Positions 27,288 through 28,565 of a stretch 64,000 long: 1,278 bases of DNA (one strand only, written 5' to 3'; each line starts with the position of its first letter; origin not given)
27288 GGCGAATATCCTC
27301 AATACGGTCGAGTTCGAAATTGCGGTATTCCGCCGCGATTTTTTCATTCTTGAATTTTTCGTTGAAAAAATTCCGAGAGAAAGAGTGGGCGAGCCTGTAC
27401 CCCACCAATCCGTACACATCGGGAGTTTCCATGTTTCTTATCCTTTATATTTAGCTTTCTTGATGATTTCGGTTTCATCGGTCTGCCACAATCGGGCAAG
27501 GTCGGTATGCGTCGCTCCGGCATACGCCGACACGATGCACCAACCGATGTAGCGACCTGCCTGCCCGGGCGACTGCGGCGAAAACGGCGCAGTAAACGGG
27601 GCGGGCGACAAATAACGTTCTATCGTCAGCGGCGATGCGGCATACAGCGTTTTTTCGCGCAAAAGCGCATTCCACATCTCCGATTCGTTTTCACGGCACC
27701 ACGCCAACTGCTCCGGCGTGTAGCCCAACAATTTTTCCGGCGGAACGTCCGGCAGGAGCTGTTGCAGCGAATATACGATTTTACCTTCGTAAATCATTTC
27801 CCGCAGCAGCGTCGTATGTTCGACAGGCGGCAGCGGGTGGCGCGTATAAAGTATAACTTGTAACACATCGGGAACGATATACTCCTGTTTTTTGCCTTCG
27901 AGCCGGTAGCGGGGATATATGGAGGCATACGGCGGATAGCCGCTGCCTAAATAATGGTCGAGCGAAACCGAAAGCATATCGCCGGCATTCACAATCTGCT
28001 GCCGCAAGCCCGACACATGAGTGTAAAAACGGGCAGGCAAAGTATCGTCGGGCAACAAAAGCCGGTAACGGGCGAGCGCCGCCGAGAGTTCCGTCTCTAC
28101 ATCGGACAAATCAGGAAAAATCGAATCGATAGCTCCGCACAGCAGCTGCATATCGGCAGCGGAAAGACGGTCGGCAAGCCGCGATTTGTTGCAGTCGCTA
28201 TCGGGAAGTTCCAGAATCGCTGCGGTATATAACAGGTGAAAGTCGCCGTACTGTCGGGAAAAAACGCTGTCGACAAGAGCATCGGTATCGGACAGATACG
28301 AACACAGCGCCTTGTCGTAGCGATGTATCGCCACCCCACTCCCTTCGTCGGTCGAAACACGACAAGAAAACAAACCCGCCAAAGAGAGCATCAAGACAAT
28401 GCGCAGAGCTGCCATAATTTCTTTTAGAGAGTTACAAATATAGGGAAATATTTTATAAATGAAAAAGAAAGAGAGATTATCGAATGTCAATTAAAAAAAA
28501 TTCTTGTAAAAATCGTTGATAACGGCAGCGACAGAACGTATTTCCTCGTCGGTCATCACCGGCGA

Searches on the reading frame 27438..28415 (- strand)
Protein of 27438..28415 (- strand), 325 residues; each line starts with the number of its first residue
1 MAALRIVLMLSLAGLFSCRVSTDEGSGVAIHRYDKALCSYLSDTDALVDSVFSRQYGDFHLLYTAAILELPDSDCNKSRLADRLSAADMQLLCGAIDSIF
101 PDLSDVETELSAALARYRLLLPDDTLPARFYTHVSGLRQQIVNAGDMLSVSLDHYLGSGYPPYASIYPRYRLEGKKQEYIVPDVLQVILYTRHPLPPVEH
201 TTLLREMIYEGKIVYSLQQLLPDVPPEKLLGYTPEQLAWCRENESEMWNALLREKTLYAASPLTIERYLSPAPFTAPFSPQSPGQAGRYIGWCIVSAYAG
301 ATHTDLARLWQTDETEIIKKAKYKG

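Call 74: search_protein_families(library=ncbifam, proteins=[window:27438-28415:-], max_evalue=0.00001)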
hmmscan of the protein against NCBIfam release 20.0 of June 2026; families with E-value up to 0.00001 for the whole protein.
window:27438-28415:- (325 aa): 1 family
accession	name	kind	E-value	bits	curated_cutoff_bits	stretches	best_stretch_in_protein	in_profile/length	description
TIGR03514.2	GldB_lipoprot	equivalog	6e-52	176.8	190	1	76-324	58-307/308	gliding motility lipoprotein GldB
